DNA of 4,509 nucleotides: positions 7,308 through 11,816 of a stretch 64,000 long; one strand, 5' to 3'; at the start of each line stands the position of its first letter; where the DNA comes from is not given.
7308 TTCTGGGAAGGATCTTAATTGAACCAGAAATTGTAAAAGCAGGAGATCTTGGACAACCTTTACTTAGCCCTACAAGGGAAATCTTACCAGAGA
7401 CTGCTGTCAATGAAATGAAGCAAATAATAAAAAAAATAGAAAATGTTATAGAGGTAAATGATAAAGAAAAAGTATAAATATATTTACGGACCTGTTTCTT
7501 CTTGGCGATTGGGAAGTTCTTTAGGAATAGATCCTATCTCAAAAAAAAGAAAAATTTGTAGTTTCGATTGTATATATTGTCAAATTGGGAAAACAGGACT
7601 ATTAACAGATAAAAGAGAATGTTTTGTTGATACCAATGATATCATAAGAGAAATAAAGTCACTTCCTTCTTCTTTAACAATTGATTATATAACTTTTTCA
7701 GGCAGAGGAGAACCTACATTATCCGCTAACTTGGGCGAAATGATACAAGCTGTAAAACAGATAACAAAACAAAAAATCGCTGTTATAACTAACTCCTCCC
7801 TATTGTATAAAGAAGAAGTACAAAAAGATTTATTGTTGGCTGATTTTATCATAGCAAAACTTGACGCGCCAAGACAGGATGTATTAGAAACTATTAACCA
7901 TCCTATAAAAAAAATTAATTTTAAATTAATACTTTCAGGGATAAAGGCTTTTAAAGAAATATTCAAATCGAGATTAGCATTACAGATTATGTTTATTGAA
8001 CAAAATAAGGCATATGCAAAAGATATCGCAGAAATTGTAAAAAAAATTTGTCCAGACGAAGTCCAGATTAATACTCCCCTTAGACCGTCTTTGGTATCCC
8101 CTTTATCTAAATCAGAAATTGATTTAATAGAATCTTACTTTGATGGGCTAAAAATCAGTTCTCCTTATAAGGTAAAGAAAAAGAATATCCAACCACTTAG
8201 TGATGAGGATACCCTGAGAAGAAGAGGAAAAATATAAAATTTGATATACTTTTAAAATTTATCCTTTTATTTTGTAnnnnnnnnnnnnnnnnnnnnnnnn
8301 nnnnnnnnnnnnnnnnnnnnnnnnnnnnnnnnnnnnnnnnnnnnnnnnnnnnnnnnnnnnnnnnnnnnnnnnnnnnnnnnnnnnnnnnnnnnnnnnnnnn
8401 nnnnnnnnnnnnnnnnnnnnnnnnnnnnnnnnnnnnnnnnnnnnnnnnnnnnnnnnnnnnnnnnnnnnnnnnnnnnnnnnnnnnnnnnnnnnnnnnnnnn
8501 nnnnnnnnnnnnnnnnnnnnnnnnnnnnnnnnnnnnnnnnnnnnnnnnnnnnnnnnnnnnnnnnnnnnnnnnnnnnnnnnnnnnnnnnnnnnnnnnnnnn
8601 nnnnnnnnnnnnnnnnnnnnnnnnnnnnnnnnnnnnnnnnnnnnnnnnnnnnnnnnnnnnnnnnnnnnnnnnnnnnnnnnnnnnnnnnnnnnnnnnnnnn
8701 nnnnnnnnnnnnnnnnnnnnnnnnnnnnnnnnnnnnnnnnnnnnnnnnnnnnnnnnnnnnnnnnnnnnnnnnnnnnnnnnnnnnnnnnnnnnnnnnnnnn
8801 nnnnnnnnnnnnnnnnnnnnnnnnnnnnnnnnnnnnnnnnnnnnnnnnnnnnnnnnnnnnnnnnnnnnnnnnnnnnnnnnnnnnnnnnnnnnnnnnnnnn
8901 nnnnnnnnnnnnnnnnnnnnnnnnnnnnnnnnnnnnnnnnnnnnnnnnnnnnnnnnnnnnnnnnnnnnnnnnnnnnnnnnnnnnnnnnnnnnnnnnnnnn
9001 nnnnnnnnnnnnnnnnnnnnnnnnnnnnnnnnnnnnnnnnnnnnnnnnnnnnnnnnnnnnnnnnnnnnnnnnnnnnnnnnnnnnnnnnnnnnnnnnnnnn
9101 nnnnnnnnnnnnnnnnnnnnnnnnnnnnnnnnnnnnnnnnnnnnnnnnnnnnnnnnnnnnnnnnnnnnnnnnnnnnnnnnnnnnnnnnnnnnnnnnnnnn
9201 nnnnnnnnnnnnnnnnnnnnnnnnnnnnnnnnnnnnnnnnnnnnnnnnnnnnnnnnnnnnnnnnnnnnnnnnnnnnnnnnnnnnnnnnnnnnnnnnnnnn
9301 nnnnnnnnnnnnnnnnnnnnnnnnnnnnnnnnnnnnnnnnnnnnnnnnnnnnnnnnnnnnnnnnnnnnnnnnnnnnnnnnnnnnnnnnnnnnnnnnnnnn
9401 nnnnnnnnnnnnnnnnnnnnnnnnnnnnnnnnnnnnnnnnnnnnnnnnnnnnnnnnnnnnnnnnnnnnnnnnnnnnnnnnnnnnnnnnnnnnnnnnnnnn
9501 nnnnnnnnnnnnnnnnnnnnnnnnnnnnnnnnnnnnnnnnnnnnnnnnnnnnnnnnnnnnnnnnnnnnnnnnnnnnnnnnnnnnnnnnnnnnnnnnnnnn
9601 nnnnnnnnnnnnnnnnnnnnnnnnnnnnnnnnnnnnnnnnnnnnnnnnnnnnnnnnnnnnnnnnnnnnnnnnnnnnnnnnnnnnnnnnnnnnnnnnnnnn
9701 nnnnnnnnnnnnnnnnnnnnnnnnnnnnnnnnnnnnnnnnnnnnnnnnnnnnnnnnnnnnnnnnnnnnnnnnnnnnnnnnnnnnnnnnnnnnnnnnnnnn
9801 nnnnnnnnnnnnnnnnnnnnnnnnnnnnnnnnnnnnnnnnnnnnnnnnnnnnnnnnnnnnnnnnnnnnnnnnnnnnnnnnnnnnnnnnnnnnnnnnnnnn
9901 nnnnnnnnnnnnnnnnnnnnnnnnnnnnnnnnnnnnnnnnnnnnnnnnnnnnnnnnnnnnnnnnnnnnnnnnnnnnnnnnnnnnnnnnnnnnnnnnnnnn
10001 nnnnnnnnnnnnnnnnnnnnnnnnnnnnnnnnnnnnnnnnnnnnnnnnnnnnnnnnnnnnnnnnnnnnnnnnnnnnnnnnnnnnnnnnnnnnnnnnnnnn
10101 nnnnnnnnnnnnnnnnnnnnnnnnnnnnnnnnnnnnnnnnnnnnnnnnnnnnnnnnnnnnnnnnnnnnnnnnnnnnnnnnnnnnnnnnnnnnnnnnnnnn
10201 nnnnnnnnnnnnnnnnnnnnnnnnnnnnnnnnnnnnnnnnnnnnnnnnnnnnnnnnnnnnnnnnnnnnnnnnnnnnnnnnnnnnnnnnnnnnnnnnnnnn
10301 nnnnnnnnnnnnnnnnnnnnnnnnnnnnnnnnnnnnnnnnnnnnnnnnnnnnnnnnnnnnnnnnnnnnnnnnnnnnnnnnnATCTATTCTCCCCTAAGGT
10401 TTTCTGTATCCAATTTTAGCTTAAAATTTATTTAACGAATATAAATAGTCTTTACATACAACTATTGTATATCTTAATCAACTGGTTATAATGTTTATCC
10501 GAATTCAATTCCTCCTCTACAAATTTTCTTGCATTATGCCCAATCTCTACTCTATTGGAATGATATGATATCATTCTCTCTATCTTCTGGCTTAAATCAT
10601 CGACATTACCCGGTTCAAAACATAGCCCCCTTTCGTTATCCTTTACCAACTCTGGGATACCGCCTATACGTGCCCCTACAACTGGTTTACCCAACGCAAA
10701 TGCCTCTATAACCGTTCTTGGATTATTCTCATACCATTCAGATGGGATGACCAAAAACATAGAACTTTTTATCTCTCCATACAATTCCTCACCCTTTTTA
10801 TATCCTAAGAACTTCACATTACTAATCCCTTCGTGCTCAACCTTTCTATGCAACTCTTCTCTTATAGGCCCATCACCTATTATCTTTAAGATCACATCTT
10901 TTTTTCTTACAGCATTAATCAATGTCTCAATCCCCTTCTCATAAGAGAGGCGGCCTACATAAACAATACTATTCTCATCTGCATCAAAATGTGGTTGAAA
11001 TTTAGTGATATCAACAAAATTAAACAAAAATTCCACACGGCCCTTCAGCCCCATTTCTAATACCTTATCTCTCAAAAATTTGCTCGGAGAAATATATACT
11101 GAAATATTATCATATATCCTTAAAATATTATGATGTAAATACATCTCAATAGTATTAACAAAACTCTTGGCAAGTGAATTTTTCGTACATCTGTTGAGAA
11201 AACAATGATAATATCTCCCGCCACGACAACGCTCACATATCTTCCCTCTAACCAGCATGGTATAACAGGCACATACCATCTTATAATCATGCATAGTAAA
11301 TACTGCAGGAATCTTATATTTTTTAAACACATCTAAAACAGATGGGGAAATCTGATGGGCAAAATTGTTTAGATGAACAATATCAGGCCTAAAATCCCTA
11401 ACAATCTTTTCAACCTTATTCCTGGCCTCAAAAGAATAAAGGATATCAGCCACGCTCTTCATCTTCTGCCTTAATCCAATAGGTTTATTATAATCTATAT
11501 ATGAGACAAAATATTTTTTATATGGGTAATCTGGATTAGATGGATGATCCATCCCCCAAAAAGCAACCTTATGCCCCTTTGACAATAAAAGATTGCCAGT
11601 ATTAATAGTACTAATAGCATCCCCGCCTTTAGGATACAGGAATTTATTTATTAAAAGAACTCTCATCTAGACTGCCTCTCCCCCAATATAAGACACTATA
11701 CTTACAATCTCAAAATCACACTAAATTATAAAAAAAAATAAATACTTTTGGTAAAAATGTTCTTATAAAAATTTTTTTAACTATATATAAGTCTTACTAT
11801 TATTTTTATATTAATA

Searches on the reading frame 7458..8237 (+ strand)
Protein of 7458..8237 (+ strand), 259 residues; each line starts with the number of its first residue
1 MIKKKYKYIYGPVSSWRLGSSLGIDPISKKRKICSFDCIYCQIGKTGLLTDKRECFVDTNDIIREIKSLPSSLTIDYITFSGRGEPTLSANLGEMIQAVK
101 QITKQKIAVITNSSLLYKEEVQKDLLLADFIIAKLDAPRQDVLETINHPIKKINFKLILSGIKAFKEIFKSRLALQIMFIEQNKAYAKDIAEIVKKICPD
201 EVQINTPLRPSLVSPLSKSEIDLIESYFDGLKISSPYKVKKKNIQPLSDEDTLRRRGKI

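Call 68: search_protein_families(library=pfam, proteins=[window:7458-8237:+], max_evalue=0.0001)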
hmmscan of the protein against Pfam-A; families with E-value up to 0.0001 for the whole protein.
window:7458-8237:+ (259 aa): 1 family
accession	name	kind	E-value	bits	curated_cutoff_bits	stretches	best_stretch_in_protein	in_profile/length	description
PF04055.27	Radical_SAM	-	5.9e-13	49.8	29.5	1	33-192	6-164/166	Radical SAM superfamily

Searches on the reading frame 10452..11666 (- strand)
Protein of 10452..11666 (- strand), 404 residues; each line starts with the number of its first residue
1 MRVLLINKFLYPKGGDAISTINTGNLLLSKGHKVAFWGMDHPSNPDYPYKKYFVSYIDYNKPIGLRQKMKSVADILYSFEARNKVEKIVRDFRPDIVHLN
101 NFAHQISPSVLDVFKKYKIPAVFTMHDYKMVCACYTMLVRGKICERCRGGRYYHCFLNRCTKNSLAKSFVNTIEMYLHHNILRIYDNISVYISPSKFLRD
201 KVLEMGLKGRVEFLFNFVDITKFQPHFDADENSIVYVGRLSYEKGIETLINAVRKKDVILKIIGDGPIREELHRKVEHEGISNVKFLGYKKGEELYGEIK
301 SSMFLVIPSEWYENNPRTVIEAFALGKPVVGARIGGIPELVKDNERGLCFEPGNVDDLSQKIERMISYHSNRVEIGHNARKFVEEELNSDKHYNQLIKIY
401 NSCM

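Call 68: search_protein_families(library=pfam, proteins=[window:10452-11666:-], max_evalue=0.0001)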
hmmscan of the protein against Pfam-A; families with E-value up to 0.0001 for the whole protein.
window:10452-11666:- (404 aa): 5 families
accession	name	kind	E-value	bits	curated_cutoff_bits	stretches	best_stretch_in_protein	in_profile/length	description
PF00534.26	Glycos_transf_1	-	8.7e-36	123.5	26.4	1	221-381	5-171/172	Glycosyl transferases group 1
PF13692.12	Glyco_trans_1_4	-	3.3e-28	99.2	27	1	232-366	2-140/142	Glycosyl transferases group 1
PF13439.12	Glyco_transf_4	-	2.2e-12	47.7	28.5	1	14-221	2-169/170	Glycosyltransferase Family 4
PF13524.12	Glyco_trans_1_2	-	9.4e-08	32.6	25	1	249-397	5-143/144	Glycosyl transferase-like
PF13579.12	Glyco_trans_4_4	-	8.5e-06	26.6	29.7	1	77-212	55-153/158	Glycosyl transferase 4-like domain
